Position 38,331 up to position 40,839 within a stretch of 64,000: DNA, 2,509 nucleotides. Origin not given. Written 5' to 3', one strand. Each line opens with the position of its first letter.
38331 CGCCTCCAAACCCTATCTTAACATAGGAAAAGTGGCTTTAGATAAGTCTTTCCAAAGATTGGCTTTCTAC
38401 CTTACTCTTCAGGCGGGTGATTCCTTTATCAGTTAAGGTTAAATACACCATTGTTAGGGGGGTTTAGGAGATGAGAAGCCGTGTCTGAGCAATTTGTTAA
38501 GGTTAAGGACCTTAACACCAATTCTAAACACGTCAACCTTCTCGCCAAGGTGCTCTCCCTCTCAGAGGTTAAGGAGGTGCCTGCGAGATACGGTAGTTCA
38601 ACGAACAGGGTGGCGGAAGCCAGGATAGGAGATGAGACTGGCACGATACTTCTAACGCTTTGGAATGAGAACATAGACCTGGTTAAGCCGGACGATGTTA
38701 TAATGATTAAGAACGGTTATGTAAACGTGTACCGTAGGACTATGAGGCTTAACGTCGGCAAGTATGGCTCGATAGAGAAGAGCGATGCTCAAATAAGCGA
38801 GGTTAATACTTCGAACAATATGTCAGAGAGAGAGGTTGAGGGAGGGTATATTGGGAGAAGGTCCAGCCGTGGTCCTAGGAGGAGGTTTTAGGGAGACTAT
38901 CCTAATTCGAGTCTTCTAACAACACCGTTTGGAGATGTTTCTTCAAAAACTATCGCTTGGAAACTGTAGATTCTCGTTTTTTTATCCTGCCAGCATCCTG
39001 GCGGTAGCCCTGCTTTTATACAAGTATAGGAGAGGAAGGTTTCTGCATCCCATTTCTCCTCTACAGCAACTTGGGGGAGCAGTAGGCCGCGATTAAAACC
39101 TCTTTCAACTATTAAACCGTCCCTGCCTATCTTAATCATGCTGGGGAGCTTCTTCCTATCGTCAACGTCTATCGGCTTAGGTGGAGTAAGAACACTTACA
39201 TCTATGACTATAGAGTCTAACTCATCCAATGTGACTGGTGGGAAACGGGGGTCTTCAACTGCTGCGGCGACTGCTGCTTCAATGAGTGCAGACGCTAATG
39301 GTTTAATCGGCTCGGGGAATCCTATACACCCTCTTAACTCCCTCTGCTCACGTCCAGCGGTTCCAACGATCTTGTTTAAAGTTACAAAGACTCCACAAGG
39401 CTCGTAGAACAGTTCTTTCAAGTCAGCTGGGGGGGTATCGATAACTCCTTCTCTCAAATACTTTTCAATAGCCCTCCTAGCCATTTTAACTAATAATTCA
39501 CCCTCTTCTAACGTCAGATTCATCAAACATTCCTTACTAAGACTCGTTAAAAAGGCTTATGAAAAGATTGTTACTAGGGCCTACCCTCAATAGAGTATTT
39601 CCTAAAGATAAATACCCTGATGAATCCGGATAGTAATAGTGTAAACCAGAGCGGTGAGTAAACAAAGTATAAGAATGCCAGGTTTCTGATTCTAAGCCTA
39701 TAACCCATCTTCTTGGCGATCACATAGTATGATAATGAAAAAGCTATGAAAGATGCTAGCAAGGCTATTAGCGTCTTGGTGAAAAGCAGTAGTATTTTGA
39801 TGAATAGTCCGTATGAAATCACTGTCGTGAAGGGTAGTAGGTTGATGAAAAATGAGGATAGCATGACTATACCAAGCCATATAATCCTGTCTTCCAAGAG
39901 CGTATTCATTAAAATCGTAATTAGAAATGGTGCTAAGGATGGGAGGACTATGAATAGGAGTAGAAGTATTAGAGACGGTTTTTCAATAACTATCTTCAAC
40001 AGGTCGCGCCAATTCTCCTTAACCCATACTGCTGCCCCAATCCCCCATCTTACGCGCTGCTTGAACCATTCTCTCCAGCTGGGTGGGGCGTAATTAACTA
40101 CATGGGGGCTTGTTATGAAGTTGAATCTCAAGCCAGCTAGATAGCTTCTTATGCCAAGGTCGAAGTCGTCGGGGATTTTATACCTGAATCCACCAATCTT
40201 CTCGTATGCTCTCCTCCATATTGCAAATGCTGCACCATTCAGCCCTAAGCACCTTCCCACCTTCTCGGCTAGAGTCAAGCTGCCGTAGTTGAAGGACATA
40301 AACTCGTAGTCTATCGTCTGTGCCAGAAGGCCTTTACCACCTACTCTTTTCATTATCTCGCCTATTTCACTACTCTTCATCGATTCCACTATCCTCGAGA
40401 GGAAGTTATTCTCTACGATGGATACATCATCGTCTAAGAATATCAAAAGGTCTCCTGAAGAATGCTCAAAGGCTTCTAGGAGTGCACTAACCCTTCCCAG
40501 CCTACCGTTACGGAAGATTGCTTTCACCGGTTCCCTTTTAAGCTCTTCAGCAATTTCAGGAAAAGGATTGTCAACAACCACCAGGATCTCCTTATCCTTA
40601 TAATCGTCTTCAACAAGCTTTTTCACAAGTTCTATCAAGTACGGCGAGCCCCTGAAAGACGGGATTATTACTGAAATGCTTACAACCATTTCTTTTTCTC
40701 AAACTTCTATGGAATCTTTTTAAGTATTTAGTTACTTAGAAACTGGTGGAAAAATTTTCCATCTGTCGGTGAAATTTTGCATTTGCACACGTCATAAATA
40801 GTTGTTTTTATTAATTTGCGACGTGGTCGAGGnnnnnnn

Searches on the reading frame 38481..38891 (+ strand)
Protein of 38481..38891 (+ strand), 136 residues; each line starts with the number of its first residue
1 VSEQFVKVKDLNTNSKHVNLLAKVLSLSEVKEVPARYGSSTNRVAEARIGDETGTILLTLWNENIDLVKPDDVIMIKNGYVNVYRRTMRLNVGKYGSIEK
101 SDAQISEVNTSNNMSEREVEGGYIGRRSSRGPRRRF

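Call 50: search_protein_families(library=pfam, proteins=[window:38481-38891:+], max_evalue=0.00001)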
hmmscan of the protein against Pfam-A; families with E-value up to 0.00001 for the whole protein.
window:38481-38891:+ (136 aa): 2 families
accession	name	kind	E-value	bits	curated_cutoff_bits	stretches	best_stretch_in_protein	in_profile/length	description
PF21473.3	Ssb-like_OB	-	1.5e-20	73.6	24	1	14-99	4-96/97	Single-stranded DNA binding protein Ssb-like, OB fold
PF01336.31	tRNA_anti-codon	-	8.3e-06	26.1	27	0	34-94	11-71/75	OB-fold nucleic acid binding domain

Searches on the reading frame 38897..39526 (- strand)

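Call 50: search_protein_families(library=pfam, proteins=[window:38897-39526:-], max_evalue=0.00001)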
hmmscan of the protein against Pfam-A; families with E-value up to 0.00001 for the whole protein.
window:38897-39526:- (209 aa): 1 family
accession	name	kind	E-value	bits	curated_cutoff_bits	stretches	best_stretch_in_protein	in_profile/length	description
PF01871.22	AMMECR1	-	1.2e-57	194.6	25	1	13-194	1-168/168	AMMECR1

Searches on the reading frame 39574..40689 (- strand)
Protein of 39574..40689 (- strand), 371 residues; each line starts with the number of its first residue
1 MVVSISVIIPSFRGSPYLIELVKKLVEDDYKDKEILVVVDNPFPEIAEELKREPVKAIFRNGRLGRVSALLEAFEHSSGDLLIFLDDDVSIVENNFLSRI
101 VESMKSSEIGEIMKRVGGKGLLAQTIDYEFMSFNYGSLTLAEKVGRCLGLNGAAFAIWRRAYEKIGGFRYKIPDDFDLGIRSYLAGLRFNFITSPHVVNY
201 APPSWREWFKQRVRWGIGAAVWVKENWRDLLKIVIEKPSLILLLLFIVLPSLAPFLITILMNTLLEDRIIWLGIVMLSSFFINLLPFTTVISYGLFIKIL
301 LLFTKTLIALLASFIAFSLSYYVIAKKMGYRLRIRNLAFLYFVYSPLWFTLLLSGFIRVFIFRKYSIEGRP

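Call 50: search_protein_families(library=pfam, proteins=[window:39574-40689:-], max_evalue=0.00001)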
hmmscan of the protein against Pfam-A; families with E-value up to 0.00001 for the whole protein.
window:39574-40689:- (371 aa): 4 families
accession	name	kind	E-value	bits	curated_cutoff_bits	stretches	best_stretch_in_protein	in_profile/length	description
PF00535.33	Glycos_transf_2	-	1.7e-19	70.8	23.3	1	6-165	1-167/168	Glycosyl transferase family 2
PF13632.12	Glyco_trans_2_3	-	1e-16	61.8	27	1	83-277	3-153/198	Glycosyl transferase family group 2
PF13641.12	Glyco_tranf_2_3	-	1.5e-16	61.6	27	1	5-217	3-229/230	Glycosyltransferase like family 2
PF13506.12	Glyco_transf_21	-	7.1e-10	39.1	21.7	1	66-215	18-172/174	Glycosyl transferase family 21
